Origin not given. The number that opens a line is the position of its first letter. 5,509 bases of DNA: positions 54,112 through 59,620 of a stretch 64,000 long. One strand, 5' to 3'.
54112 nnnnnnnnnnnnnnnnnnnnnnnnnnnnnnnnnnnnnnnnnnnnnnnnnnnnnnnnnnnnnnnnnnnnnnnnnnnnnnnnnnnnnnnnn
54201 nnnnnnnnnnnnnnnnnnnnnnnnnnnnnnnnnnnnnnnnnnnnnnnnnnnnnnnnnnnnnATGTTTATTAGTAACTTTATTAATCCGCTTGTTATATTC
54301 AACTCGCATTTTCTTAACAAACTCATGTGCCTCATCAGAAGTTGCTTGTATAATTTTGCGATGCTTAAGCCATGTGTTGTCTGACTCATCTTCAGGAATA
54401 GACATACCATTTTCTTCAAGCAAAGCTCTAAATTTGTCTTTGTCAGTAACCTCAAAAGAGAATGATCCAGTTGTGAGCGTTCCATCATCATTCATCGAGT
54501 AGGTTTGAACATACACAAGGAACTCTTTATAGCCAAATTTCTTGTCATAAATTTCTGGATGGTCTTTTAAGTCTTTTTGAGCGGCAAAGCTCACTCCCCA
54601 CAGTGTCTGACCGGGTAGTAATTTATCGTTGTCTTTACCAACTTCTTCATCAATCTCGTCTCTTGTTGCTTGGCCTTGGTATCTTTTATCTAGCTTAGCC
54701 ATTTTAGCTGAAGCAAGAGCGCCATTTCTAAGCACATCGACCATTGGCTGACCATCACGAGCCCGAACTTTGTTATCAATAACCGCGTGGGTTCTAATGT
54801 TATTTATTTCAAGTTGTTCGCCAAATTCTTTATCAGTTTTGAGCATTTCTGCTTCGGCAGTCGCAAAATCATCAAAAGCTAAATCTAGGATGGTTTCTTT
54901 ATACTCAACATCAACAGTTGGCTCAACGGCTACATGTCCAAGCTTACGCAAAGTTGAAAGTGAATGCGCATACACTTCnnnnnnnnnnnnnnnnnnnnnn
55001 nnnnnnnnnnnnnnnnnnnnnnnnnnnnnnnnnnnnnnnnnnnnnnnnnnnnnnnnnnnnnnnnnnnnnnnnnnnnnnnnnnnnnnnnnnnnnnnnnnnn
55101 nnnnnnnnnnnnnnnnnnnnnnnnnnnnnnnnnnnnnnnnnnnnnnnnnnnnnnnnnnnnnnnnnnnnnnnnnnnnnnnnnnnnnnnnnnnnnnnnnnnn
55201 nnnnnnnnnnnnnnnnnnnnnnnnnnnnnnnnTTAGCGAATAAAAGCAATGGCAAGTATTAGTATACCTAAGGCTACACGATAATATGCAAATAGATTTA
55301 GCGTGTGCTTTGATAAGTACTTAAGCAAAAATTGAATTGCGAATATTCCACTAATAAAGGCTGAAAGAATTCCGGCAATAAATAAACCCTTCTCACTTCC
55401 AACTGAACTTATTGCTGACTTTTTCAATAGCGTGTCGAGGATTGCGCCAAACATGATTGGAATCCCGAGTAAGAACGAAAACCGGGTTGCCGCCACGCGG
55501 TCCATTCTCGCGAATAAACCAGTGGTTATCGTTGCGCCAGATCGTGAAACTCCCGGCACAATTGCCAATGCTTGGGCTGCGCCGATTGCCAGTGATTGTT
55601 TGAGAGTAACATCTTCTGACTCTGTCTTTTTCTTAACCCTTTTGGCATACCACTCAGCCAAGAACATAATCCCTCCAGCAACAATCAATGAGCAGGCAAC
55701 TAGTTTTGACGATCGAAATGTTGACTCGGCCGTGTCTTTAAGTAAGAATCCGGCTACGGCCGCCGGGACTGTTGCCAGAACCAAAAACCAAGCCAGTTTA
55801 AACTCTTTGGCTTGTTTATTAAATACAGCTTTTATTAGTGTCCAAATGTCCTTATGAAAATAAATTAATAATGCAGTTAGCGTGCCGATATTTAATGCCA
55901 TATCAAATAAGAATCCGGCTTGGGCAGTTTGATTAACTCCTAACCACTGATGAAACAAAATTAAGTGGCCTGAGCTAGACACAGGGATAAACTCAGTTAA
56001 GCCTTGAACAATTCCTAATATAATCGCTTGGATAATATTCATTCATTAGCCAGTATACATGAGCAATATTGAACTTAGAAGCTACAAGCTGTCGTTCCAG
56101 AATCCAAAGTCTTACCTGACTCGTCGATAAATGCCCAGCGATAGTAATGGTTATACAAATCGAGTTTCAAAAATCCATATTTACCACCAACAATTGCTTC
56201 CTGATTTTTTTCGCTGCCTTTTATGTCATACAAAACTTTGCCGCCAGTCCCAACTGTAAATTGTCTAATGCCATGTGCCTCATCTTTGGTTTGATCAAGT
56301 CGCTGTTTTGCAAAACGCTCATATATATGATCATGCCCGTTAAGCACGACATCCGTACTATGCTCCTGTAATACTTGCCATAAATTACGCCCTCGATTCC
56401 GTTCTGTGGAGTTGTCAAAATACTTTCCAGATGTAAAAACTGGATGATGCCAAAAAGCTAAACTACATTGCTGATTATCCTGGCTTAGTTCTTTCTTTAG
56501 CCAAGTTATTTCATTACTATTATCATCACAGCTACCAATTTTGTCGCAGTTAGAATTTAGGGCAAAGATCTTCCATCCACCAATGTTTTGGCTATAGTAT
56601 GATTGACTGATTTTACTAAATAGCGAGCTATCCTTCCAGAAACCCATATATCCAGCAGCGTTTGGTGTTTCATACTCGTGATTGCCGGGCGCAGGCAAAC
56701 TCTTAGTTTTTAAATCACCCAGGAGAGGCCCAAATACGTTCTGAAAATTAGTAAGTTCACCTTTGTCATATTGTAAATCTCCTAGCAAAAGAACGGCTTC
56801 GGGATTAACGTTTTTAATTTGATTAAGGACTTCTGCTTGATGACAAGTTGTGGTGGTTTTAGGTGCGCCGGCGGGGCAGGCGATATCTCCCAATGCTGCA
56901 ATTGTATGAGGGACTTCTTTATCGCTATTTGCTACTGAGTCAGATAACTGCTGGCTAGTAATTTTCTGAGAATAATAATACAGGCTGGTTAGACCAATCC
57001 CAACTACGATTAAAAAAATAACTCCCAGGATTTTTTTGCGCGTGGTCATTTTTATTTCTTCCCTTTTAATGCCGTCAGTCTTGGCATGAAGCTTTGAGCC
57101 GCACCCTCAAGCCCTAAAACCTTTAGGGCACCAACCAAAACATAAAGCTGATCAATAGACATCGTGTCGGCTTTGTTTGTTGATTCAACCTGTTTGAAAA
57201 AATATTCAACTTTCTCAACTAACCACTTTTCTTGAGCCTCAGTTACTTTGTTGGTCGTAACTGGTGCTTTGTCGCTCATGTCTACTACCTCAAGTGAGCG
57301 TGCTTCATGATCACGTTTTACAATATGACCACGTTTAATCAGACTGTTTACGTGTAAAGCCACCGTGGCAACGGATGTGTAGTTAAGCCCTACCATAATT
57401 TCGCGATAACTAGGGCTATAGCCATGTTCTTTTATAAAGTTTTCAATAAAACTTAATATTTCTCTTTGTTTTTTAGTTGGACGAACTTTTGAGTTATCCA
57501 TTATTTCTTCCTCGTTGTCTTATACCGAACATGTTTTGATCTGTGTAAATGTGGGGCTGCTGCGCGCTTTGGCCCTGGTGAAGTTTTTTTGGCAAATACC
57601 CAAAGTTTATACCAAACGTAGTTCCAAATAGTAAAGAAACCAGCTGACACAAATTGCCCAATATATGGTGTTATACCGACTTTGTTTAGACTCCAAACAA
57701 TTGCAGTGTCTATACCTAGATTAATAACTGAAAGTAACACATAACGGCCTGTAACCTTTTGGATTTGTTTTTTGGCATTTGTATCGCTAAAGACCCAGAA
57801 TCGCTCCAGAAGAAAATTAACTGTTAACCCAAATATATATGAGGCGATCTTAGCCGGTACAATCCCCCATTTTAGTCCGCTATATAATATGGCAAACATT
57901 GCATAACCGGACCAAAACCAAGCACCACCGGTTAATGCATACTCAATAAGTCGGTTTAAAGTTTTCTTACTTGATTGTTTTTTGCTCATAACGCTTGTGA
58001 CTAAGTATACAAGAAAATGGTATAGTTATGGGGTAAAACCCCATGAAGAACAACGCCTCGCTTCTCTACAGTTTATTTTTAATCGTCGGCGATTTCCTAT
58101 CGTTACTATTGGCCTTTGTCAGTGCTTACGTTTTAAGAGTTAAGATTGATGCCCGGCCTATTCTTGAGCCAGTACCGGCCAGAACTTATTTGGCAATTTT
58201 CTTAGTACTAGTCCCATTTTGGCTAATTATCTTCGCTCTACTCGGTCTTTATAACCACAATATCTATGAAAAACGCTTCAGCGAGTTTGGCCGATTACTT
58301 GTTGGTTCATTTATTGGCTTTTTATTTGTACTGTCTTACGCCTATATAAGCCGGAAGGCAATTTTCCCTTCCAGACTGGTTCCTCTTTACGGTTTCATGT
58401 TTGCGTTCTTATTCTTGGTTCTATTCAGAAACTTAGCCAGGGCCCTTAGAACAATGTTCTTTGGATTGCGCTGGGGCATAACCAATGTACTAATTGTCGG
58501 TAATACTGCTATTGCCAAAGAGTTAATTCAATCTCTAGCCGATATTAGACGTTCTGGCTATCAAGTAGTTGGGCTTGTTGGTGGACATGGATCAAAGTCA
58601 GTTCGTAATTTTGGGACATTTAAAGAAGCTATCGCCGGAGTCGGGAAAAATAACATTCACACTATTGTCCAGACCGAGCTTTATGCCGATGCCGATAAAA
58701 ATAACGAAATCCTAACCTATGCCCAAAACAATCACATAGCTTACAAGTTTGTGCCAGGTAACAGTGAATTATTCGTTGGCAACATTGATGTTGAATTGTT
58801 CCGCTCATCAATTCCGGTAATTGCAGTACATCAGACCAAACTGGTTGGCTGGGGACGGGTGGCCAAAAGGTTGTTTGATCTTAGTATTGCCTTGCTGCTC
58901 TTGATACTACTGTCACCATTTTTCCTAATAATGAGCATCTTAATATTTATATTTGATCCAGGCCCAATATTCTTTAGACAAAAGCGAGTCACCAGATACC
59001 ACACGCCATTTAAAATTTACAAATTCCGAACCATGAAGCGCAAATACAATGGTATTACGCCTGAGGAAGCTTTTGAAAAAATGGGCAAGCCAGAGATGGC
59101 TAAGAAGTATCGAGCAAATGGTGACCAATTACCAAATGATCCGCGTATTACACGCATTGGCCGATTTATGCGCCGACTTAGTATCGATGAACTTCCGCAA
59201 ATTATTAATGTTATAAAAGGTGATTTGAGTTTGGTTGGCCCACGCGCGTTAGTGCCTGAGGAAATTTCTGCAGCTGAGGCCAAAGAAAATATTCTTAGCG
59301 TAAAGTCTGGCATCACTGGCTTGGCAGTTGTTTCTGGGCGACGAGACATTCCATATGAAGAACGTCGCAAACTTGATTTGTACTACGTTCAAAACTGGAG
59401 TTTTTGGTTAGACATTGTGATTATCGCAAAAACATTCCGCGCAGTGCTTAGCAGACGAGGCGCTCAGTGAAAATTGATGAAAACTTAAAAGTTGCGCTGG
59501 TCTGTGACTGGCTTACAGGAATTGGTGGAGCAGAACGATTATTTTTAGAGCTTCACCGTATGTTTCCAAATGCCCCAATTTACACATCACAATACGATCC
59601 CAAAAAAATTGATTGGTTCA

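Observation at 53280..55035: Orphan 533-aa Cys-rich protein plus overlapping zinc-ribbon ORF as the riboswitch cargo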

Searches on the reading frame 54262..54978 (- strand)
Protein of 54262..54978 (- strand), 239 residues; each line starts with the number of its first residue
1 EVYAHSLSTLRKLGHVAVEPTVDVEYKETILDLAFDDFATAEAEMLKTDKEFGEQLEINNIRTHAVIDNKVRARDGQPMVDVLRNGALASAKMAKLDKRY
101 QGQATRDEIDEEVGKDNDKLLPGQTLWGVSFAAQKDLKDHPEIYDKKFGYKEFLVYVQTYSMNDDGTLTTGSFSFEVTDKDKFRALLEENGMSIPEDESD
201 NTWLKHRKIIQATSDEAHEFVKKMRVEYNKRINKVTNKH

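Call 74: predict_structure(alignment_id=A4)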
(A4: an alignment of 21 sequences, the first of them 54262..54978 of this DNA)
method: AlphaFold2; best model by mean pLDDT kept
length: 239 residues; sequences in the alignment: 21
mean_pLDDT: 86.9   pTM: 0.81
mean pLDDT of the five models: 86.9, 85.5, 84.6, 84.2, 83.8
residues with pLDDT >= 90: 144; 70-90: 73; 50-70: 19; < 50: 3
segments of 3 or more residues with pLDDT < 50: none
pLDDT, mean of each block of 10 residues (from residue 1): 55 77 76 73 72 75 94 89 92 95 95 97 97 91 84 90 96 91 96 94 97 97 92 69
secondary structure, 60 per line:
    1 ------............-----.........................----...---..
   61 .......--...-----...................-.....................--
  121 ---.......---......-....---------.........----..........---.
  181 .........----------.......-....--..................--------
elements in order: H7-18 H24-48 E59-67 E70-72 H79-96 H98-118 E124-130 H134-139 H141-144 E154-162 E167-176 H180-189 H200-206 E208-211 H214-231

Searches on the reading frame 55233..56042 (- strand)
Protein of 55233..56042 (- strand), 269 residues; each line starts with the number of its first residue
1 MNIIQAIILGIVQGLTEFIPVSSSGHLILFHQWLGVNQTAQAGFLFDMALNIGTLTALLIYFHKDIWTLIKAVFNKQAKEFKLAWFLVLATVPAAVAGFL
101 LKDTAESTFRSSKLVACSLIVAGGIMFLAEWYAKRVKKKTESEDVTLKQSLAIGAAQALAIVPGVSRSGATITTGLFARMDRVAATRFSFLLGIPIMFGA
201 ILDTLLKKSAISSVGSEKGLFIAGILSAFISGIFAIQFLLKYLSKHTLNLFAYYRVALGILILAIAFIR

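Call 3: search_protein_families(library=pfam, proteins=[window:55233-56042:-], max_evalue=1)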
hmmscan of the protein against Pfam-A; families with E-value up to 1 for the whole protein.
window:55233-56042:- (269 aa): 2 families
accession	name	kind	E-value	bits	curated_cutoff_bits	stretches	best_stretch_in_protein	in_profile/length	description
PF02673.24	BacA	-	3.4e-83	279.7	33.4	1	6-261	1-257/257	Bacitracin resistance protein BacA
PF13396.11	PLDc_N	-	0.0075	16.7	23.3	1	65-100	3-35/42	Phospholipase_D-nuclease N-terminal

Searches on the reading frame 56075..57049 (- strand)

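Call 3: search_protein_families(library=pfam, proteins=[window:56075-57049:-], max_evalue=1)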
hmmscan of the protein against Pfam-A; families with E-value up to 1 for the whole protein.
window:56075-57049:- (324 aa): 1 family
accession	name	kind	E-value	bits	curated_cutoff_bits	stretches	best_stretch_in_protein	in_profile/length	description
PF00149.33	Metallophos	-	1.6e-12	48.7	21.5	1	49-243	2-191/191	Calcineurin-like phosphoesterase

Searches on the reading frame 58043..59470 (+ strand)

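Call 65: search_protein_families(library=pfam, proteins=[window:58043-59470:+], max_evalue=0.00001)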
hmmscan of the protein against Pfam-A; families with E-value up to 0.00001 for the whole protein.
window:58043-59470:+ (475 aa): 2 families
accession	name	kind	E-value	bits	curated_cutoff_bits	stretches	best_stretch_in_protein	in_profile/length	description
PF02397.22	Bac_transf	-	1.9e-61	207.1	27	1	275-469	1-178/179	Bacterial sugar transferase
PF13727.12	CoA_binding_3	-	2.4e-09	37.9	25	1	66-238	2-175/175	CoA-binding domain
